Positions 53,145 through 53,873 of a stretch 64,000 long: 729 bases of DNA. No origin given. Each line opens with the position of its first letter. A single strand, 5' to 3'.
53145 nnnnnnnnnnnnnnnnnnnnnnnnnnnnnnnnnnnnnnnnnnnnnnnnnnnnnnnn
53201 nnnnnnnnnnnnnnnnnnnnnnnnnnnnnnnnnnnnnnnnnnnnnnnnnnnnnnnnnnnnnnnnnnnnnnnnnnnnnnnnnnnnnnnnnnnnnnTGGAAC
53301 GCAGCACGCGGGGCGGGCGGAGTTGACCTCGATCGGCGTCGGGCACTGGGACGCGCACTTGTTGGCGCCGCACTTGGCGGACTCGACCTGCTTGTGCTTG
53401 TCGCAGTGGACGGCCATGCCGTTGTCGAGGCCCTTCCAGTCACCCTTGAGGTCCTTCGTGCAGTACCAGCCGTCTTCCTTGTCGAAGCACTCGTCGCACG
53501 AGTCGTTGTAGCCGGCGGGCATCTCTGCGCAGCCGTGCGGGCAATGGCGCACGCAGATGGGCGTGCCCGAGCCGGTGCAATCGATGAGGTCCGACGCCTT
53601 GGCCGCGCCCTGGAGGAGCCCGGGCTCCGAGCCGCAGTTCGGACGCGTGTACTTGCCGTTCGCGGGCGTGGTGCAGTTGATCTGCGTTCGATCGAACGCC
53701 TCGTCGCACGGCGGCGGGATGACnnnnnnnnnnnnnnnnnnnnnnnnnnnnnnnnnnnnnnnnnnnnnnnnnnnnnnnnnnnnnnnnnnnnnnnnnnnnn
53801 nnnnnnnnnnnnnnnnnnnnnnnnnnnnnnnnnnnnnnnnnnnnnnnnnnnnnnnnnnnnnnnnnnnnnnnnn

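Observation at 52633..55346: Four tandem paralogous Cys-rich lipoproteins with a conserved post-lipobox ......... motif and poly-Ser linkers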

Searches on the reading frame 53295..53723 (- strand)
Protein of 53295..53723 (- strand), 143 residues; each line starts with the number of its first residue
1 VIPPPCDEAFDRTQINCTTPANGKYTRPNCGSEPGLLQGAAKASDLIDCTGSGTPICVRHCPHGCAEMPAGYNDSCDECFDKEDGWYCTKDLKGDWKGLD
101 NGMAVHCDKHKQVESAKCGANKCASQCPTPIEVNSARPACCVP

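Call 10: find_homologous_proteins(query=A2, max_evalue=0.001)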
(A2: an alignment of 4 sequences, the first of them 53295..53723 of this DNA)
Query A2 (4 sequences) (143 aa, profile of the alignment): 53 proteins with E <= 0.001 among 599 candidates.
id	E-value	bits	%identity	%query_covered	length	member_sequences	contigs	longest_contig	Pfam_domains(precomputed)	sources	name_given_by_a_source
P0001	4.5e-59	217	96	100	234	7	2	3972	-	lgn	-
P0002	1.7e-50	189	42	98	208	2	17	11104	-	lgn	-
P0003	2.8e-49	185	80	100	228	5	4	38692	-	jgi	jgi:hypothetical protein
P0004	2.3e-48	182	35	87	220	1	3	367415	-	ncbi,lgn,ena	ncbi:MAG: hypothetical protein U0270_30550 [Labilithrix sp.]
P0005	4.9e-47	178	78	100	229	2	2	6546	-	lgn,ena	-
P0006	3.4e-46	175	71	100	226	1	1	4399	-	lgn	-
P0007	2.0e-43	166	70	99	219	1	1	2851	-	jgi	jgi:hypothetical protein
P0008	3.5e-43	165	43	99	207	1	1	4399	-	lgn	-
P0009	1.2e-36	144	49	100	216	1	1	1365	-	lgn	-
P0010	3.3e-35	139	47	99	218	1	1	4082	-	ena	-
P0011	2.9e-34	136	58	99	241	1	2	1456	-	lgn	-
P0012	3.3e-34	136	37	87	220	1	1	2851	-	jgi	jgi:hypothetical protein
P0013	1.5e-33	134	43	99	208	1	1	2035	-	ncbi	-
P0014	1.5e-31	127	36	88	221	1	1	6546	-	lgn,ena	-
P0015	1.8e-29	121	39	99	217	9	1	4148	-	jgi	-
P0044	1.1e-15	76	30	87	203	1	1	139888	-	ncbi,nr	ncbi:MAG: hypothetical protein KF764_08165 [Labilithrix sp.]|nr:hypothetical protein [Labilithrix sp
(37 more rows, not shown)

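Call 15: search_protein_representatives(alignment_id=A2)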
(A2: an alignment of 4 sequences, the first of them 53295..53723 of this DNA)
Query: 4 sequences, 138 profile positions. Proteins with E-value up to 0.001 (for the whole library): 133; up to 1e-10: 58; up to 1e-30: 8. The best 133 are listed.
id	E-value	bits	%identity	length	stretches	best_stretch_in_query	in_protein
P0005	1.5e-47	177.7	-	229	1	2-137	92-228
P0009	3.7e-37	144.0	-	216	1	1-137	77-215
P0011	9.4e-35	136.2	-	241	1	2-137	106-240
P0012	1.0e-34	136.1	-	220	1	1-137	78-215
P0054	1.5e-34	135.6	-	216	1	2-136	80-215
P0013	4.6e-34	134.0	-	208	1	1-137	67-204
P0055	9.7e-33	129.7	-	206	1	2-137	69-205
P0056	5.5e-31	124.0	-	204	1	1-138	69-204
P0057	4.3e-30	121.1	-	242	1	2-137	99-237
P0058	6.9e-28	114.0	-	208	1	2-137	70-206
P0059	1.9e-27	112.5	-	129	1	13-137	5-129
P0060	6.1e-27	110.9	-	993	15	30-78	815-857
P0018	7.9e-27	110.6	-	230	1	1-137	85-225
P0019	1.1e-26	110.1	-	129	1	11-137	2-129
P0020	1.9e-26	109.3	-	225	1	1-137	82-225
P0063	5.0e-21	91.8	-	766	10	40-108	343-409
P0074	1.7e-15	73.8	-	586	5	38-126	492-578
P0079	3.2e-14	69.7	-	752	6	40-91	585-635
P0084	5.8e-14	68.9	-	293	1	7-130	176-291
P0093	1.6e-11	61.0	-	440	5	39-93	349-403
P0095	3.8e-11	59.8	-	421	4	40-91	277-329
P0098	9.8e-11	58.4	-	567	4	22-118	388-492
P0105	3.0e-09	53.6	-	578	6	5-89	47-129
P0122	1.6e-07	48.0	-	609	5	43-118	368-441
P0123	2.6e-07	47.3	-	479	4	41-82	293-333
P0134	8.9e-07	45.6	-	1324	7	39-93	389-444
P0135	1.1e-06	45.3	-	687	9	46-109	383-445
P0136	1.1e-06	45.3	-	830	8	42-88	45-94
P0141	2.2e-06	44.4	-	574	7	40-91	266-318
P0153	3.5e-05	40.5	-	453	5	21-111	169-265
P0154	3.9e-05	40.3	-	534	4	41-91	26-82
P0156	6.4e-05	39.6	-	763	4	40-118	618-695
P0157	7.3e-05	39.4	-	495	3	24-91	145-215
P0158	1.0e-04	39.0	-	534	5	45-135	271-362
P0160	1.2e-04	38.7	-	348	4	44-89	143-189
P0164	3.0e-04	37.5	-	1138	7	40-92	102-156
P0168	6.1e-04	36.4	-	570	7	28-79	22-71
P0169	6.7e-04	36.3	-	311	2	41-77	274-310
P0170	7.9e-04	36.1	-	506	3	6-135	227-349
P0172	9.4e-04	35.8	-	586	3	42-78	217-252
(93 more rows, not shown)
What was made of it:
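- On Polyangia hydrolase-associated six-Cys repeat (unnamed): The reciprocal search with the M1-M4 profile finds multi-repeat hydrolases at E down to 6e-27 (call 15).
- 53 homologs were found in the word-index protein search (call 10) and 133 in the search of cluster representatives (call 15).
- Tried and rejected: Spurious ORFs in a high-GC genome: rejected by conservation of the Cys scaffold across more than 100 homologs (calls 10, 15).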

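Call 17: search_protein_families(library=pfam, proteins=[P0060, P0063, P0074, P0079, P0093, P0095, P0098, P0105, P0084], max_evalue=0.01)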
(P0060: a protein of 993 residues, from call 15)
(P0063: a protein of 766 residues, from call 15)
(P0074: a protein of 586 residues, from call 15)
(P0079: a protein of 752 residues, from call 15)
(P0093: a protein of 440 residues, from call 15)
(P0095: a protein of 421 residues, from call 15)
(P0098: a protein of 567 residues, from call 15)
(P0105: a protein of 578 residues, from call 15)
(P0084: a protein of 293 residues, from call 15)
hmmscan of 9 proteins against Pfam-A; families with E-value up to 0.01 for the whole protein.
P0060 (993 aa): 0 families

P0063 (766 aa): 0 families

P0074 (586 aa): 1 family
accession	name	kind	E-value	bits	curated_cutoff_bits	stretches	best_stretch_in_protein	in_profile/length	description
PF01183.26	Glyco_hydro_25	-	4.7e-36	125.2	27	1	43-217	1-180/180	Glycosyl hydrolases family 25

P0079 (752 aa): 3 families
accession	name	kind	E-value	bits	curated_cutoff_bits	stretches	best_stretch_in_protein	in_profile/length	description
PF01510.30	Amidase_2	-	2.2e-32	112.6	26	1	236-373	4-131/131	N-acetylmuramoyl-L-alanine amidase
PF01464.25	SLT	-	1e-06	28.8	21.3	1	42-159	3-99/117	Transglycosylase SLT domain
PF07880.17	T4_gp9_10_N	-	0.0035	17.9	25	0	515-545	14-44/175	Bacteriophage T4 gp9/10-like protein, N-terminal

P0093 (440 aa): 2 families
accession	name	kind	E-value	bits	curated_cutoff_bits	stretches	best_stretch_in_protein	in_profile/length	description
PF05257.22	CHAP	-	1.4e-06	29.1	26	1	47-114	21-81/81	CHAP domain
PF07880.17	T4_gp9_10_N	-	0.00046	20.7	25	0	217-251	13-47/175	Bacteriophage T4 gp9/10-like protein, N-terminal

P0095 (421 aa): 1 family
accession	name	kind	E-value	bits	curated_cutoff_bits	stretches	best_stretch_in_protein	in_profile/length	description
PF09992.14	NAGPA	-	1.9e-05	25.3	25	1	9-196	2-169/169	Phosphodiester glycosidase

P0098 (567 aa): 1 family
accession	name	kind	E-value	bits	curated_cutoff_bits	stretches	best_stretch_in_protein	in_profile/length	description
PF01183.26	Glyco_hydro_25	-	9.4e-26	91.7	27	1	44-222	1-170/180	Glycosyl hydrolases family 25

P0105 (578 aa): 1 family
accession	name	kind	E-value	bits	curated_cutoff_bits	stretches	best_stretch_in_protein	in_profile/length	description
PF01551.29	Peptidase_M23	-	1.6e-18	67.1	28.7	1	447-546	5-89/96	Peptidase family M23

P0084 (293 aa): 0 families
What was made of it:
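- On CBM14 / peritrophin-A: None matched at E<=0.01 for the repeat proteins (call 17).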

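Call 24: search_protein_families(library=ncbifam, proteins=[P0060, P0063, P0093, P0095], max_evalue=0.01)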
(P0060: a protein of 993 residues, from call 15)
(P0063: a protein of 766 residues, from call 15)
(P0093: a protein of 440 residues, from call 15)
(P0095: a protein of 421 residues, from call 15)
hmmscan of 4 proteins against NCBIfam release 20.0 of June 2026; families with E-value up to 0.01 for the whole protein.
P0060 (993 aa): 0 families

P0063 (766 aa): 0 families

P0093 (440 aa): 1 family
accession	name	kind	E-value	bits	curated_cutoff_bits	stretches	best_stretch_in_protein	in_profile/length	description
NF046104.1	PptglHdxlasePcsB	equivalog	0.0099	15.1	450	0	91-118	349-377/400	peptidoglycan hydrolase PcsB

P0095 (421 aa): 0 families

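Call 26: search_solved_structures(query=A2, max_evalue=10)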
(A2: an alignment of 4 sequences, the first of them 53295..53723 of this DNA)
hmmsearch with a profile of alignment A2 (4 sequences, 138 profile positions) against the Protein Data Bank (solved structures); distinct sequences matched with E-value up to 10: 2.
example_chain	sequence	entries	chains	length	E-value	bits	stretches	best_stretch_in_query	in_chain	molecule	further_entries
9d9u_A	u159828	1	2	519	1.3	12.7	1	17-69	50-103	Nitrogenase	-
9fmg_A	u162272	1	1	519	1.3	12.7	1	17-69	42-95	Nitrogenase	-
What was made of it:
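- Tried and rejected: A PDB sequence profile search gave only E=1.3 noise (call 26).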

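Call 27: find_encoding_contigs(protein=P0004, flank=10000, max_places=4)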
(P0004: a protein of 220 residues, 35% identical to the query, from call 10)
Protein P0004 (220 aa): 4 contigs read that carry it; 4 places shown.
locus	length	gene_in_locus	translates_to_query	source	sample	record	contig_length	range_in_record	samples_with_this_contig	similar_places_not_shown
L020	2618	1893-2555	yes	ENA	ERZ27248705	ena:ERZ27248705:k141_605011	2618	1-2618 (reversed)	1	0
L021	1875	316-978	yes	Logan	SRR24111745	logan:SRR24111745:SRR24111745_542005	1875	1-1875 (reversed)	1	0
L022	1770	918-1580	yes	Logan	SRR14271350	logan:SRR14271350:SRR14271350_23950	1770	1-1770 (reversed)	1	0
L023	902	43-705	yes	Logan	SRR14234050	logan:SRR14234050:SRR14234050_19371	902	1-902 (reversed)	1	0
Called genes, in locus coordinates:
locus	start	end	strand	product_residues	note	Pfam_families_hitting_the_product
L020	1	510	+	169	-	?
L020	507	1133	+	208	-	-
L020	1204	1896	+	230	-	-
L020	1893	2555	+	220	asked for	-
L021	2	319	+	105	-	?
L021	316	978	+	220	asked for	-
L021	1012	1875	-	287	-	?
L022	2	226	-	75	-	?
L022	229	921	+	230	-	-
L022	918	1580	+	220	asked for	-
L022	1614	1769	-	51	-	?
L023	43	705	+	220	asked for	-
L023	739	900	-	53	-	?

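Call 28: find_encoding_contigs(protein=P0003, flank=10000, max_places=3)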
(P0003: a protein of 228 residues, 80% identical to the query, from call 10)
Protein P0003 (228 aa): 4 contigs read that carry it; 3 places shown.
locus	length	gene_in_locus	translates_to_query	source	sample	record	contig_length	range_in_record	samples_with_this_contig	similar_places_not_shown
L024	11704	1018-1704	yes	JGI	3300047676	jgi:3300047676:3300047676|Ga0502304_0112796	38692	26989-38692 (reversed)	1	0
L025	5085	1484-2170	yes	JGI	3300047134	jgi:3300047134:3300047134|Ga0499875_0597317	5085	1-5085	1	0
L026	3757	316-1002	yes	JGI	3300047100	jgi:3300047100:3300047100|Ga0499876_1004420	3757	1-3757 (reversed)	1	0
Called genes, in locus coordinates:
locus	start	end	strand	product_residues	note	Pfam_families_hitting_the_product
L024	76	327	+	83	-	-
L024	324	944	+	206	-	-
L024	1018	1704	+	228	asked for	-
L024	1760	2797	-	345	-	PF14238:DUF4340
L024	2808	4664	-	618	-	PF23357:DUF7088, PF09822:ABC_transp_aux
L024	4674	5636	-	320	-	PF12679:ABC2_membrane_2, PF12730:ABC2_membrane_4 (weak), PF13346:ABC2_membrane_5, PF12698:ABC2_membrane_3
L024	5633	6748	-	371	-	PF00005:ABC_tran, PF13304:AAA_21 (weak)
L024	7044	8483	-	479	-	-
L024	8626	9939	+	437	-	PF00089:Trypsin, PF13365:Trypsin_2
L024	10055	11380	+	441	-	PF00089:Trypsin, PF13365:Trypsin_2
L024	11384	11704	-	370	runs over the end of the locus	PF00962:A_deaminase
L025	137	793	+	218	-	-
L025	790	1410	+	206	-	-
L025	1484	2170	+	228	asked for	-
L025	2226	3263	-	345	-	PF14238:DUF4340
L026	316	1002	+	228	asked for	-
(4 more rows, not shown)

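Call 29: find_encoding_contigs(protein=P0044, flank=10000, max_places=2)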
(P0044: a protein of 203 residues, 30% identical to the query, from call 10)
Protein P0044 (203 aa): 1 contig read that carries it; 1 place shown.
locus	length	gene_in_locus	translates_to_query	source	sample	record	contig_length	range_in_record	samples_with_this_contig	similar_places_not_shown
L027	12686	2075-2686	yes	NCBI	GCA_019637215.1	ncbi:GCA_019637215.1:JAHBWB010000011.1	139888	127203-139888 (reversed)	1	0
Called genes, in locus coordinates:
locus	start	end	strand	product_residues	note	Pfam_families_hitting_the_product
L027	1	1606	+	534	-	PF04675:DNA_ligase_A_N, PF01068:DNA_ligase_A_M, PF04679:DNA_ligase_A_C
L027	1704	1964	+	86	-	-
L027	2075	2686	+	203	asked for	-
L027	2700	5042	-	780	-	PF10459:Peptidase_S46, PF13365:Trypsin_2 (faint)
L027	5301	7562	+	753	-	PF02706:Wzz, PF13807:GNVR, PF10609:ParA, PF01656:CbiA, PF09140:MipZ (faint), PF13614:AAA_31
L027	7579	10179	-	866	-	PF04932:Wzy_C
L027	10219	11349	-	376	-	PF13371:TPR_9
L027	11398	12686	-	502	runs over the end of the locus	PF06452:CBM9_1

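Call 43: list_cluster_members(proteins=[P0060, P0063, P0074, P0079, P0093, P0095, P0098, P0105, P0134, P0156])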
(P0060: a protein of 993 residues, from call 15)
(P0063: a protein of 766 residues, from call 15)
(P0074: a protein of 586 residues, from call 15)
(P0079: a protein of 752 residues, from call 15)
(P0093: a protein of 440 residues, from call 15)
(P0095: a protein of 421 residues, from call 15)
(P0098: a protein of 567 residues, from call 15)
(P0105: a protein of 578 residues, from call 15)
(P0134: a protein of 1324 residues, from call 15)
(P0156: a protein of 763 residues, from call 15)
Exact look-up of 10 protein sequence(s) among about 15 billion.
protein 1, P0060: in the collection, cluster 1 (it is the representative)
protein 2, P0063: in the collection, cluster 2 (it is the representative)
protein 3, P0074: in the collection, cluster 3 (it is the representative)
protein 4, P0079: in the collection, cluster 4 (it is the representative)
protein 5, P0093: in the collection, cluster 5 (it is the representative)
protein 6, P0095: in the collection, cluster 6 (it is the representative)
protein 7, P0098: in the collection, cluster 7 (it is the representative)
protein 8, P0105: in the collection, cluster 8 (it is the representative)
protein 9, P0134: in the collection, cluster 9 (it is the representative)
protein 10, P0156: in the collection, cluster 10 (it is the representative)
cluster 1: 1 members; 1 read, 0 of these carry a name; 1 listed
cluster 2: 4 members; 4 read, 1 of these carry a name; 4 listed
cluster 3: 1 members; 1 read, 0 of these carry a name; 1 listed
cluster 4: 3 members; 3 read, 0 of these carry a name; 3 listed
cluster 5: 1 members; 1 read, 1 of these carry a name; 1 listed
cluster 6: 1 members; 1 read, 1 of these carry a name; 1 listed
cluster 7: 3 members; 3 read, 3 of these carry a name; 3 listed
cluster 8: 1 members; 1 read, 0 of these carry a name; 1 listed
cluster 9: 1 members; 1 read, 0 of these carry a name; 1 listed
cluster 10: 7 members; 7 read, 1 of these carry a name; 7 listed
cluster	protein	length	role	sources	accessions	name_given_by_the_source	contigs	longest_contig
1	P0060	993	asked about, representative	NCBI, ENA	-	-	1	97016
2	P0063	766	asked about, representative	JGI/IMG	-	hypothetical protein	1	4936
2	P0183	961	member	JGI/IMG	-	-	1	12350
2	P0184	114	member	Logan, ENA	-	-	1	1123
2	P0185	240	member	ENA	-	-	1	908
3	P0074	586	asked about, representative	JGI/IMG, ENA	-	-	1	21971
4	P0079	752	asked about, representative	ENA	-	-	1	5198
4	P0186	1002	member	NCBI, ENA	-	-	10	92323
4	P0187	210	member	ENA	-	-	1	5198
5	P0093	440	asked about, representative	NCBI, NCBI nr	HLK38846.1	MAG TPA: CHAP domain-containing protein [Polyangiaceae bacterium] | CHAP domain-containing protein [Polyangiaceae bacterium]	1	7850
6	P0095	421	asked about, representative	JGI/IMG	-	hypothetical protein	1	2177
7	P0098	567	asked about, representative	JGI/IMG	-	lysozyme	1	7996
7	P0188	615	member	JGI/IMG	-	GH25 family lysozyme M1 (1,4-beta-N-acetylmuramidase)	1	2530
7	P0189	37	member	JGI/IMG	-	hypothetical protein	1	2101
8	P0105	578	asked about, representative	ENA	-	-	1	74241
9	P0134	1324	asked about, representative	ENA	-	-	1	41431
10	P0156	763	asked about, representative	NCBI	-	-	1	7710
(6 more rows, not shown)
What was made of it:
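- Sources name them CHAP protein [Polyangiaceae], N-acetylmuramoyl-L-alanine amidase [Myxococcales] and GH25 lysozyme (call 43).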

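Call 44: search_protein_families(library=pfam, proteins=[P0122, P0123, P0135, P0136, P0141, P0153, P0154, P0156, P0157, P0158], max_evalue=0.001)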
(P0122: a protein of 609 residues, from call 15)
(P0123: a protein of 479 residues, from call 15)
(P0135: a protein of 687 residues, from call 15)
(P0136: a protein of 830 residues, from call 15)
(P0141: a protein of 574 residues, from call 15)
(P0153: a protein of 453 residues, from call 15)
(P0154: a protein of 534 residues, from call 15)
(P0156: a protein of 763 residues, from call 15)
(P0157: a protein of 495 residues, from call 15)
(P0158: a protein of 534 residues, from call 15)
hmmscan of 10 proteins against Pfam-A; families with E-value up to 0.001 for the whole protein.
P0122 (609 aa): 1 family
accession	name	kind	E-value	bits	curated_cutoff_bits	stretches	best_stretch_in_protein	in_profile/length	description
PF01510.30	Amidase_2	-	9.6e-20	71.7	26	1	203-336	9-131/131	N-acetylmuramoyl-L-alanine amidase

P0123 (479 aa): 1 family
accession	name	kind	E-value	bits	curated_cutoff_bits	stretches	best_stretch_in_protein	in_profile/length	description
PF01551.29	Peptidase_M23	-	5.3e-15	55.8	28.7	1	134-229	12-90/96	Peptidase family M23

P0135 (687 aa): 0 families

P0136 (830 aa): 1 family
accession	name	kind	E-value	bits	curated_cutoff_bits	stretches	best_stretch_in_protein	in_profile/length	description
PF13529.12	Peptidase_C39_2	-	2e-08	35.4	24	1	557-697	12-143/143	Peptidase_C39 like family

P0141 (574 aa): 0 families

P0153 (453 aa): 0 families

P0154 (534 aa): 1 family
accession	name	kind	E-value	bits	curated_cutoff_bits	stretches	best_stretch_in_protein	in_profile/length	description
PF13529.12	Peptidase_C39_2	-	3.7e-07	31.3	24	1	261-420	4-143/143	Peptidase_C39 like family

P0156 (763 aa): 1 family
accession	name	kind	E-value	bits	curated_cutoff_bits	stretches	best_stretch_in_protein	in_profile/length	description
PF01510.30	Amidase_2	-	1e-13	52.2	26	1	180-309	4-130/131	N-acetylmuramoyl-L-alanine amidase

P0157 (495 aa): 0 families

P0158 (534 aa): 1 family
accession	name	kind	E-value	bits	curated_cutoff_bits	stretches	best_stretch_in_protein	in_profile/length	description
PF05257.22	CHAP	-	9.9e-06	26.4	26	1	57-154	7-81/81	CHAP domain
